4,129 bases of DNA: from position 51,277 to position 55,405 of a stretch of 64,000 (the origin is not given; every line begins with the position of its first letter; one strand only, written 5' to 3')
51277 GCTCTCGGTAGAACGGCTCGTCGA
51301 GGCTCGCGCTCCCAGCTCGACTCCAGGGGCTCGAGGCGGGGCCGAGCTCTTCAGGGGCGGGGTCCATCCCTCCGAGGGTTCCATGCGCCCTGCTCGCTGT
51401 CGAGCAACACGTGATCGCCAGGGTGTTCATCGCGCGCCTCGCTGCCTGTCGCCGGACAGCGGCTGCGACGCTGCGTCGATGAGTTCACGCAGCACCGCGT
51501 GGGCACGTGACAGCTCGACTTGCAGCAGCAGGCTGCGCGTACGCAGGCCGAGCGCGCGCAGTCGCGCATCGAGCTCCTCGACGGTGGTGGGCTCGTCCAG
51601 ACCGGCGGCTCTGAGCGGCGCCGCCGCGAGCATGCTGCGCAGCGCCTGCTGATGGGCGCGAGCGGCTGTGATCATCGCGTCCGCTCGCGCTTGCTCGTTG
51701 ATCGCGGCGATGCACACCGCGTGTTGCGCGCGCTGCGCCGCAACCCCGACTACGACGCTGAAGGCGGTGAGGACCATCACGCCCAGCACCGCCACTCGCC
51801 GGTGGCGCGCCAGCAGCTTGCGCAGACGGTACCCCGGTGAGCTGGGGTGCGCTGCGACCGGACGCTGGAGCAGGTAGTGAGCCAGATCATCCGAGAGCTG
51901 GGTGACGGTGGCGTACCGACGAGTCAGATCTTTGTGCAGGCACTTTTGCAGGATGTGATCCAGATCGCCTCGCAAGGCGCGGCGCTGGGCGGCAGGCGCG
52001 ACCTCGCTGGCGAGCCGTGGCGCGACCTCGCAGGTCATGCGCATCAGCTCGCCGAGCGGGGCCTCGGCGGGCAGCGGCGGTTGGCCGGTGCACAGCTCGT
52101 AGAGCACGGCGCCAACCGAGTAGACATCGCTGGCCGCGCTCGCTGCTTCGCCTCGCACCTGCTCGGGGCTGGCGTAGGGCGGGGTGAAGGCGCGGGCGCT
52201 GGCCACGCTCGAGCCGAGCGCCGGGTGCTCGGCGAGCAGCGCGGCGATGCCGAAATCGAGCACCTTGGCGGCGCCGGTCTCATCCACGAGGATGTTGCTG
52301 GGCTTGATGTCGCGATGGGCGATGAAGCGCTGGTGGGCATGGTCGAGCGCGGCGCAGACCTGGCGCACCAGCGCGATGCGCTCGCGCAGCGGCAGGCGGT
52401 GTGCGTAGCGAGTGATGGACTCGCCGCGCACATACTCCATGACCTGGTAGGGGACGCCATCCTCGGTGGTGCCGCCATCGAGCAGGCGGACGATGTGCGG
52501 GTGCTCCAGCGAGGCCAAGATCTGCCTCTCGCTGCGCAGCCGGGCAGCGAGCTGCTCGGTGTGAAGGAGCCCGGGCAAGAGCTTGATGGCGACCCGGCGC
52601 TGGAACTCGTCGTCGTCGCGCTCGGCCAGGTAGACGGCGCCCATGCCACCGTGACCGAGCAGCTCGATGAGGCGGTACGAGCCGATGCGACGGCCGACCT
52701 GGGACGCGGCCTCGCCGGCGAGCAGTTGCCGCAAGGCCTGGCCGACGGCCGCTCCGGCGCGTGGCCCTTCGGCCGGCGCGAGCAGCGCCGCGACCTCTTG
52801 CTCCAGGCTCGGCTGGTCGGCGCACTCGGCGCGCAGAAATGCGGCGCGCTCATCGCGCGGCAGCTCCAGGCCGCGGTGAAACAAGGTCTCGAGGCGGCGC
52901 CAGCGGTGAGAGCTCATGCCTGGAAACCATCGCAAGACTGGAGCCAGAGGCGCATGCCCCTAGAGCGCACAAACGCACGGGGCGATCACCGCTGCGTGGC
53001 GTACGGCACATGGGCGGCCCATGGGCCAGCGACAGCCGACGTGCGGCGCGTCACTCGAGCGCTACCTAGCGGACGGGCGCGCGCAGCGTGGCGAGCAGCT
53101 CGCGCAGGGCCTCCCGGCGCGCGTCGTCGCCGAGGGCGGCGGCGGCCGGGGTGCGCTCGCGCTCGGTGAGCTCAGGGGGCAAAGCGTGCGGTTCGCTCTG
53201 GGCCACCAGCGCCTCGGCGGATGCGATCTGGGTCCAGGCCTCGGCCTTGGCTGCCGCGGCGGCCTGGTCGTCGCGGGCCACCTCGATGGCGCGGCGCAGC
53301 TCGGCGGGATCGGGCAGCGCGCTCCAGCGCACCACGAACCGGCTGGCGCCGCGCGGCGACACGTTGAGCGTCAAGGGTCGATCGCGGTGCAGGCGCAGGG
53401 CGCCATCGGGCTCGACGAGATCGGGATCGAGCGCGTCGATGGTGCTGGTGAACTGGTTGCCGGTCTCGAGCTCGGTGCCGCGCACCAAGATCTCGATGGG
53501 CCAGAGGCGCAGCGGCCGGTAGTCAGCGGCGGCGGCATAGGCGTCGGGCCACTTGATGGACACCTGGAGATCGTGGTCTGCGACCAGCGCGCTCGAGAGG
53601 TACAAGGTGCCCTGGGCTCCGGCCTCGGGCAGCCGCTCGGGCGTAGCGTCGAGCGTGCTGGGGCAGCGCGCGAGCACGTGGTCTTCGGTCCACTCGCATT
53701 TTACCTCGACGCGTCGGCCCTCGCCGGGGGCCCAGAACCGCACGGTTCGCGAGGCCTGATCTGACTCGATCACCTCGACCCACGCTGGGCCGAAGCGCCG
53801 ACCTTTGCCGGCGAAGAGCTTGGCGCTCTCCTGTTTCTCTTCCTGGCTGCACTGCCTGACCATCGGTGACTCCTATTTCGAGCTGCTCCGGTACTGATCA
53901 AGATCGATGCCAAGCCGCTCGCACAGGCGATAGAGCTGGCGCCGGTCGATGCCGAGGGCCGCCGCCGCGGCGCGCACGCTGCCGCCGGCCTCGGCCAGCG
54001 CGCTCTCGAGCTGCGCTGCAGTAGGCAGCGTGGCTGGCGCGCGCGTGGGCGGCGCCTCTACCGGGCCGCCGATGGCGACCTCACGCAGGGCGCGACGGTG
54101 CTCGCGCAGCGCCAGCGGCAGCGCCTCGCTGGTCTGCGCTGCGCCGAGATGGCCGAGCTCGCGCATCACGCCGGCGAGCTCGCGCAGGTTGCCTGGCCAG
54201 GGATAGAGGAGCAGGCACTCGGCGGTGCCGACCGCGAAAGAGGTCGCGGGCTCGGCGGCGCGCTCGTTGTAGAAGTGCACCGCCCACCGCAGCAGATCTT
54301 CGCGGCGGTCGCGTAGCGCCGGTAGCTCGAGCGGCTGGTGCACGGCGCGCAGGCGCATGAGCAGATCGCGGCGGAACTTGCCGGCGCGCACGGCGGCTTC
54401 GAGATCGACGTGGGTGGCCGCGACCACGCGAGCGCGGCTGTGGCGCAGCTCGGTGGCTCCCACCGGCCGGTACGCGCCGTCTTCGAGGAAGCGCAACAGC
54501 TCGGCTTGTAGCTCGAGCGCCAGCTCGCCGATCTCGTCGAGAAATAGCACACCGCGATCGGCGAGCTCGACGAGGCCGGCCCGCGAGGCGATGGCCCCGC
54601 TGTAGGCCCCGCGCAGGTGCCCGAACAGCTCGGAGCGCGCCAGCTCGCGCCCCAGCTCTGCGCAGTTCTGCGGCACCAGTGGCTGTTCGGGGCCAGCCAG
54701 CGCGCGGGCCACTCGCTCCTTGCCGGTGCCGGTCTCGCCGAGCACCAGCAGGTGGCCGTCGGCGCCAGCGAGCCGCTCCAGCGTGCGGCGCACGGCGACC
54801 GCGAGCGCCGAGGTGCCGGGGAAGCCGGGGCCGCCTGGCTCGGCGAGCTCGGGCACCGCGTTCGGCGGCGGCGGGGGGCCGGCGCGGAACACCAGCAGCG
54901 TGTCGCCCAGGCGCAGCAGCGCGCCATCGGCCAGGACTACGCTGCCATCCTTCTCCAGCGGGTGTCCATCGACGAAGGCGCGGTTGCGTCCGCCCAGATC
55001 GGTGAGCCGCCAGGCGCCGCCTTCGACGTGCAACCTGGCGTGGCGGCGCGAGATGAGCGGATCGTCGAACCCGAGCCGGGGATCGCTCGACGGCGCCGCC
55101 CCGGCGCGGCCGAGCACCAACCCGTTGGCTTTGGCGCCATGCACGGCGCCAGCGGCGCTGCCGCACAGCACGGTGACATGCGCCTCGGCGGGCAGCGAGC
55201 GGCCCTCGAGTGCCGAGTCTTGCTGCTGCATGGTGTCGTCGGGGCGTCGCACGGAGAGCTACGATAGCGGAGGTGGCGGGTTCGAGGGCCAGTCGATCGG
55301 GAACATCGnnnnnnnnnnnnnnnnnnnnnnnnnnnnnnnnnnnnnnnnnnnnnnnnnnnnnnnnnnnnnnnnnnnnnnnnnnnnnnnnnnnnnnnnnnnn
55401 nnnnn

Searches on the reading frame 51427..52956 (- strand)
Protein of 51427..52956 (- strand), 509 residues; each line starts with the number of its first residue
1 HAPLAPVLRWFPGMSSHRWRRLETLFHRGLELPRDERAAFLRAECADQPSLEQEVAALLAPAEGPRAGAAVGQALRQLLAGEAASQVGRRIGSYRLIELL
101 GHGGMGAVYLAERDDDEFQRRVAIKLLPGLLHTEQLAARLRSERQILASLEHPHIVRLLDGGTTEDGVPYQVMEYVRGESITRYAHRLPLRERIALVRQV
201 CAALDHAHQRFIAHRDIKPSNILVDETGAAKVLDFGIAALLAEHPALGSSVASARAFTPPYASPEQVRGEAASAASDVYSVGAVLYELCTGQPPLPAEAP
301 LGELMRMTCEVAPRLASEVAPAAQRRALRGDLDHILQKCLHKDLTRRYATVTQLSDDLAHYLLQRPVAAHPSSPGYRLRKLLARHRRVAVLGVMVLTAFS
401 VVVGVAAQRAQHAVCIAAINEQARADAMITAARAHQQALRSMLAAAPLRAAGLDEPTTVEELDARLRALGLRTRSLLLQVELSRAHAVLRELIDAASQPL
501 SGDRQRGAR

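Call 43: search_protein_families(library=pfam, proteins=[window:51427-52956:-], max_evalue=0.001)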
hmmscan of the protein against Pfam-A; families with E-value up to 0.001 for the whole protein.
window:51427-52956:- (509 aa): 3 families
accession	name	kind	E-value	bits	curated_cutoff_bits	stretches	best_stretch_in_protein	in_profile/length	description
PF00069.31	Pkinase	-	7.4e-48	163.7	31.7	1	94-350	1-254/263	Protein kinase domain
PF07714.23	PK_Tyr_Ser-Thr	-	1.3e-33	116.9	23.1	1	96-348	3-249/258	Protein tyrosine and serine/threonine kinase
PF03109.22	ABC1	-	6.3e-05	22.7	22.9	1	172-241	146-217/244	ABC1 atypical kinase-like domain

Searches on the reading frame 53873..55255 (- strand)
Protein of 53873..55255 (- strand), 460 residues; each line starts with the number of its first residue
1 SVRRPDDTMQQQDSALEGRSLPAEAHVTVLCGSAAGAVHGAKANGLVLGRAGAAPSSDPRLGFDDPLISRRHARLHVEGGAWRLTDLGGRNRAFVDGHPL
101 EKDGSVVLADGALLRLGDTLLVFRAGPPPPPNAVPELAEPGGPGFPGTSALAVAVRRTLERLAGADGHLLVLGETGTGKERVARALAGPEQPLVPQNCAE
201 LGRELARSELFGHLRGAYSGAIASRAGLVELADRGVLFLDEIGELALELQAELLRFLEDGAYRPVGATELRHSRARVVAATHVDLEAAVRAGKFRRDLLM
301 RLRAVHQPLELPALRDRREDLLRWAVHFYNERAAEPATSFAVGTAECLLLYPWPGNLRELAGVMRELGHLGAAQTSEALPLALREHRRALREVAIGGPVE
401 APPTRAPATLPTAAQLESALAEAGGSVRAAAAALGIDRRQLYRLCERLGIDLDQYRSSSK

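Call 43: search_protein_families(library=pfam, proteins=[window:53873-55255:-], max_evalue=0.001)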
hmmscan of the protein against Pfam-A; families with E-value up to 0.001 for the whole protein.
window:53873-55255:- (460 aa): 11 families
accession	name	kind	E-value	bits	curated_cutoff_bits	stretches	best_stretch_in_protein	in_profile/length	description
PF00158.32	Sigma54_activat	-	1.3e-48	165.4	20.2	1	149-305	5-165/168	Sigma-54 interaction domain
PF14532.12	Sigma54_activ_2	-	2.3e-15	57.5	25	1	147-313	2-137/138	Sigma-54 interaction domain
PF00498.31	FHA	-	9.4e-14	52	20.7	1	47-117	2-67/67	FHA domain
PF16697.10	Yop-YscD_cpl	-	4.4e-09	36.9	33.2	1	29-124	2-91/94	Inner membrane component of T3SS, cytoplasmic domain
PF25601.1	AAA_lid_14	-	3.6e-08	33.5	27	1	315-387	1-78/87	AAA+ ATPase lid domain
PF07728.20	AAA_5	-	3.2e-07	30.9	22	1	168-282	1-122/139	AAA domain (dynein-related subfamily)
PF01078.27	Mg_chelatase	-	5.4e-06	26.4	20.3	0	221-260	94-133/207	Magnesium chelatase, subunit ChlI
PF02954.25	HTH_8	-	8.6e-06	25.8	22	1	415-443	9-37/42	Bacterial regulatory protein, Fis family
PF13518.12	HTH_28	-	0.00016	22.1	25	1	421-447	9-35/52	Helix-turn-helix domain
PF00004.35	AAA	-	0.00023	22.1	21.2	1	169-298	1-127/131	ATPase family associated with various cellular activities (AAA)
PF13551.12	HTH_29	-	0.00083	19.8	28.1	0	419-447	7-35/64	Winged helix-turn helix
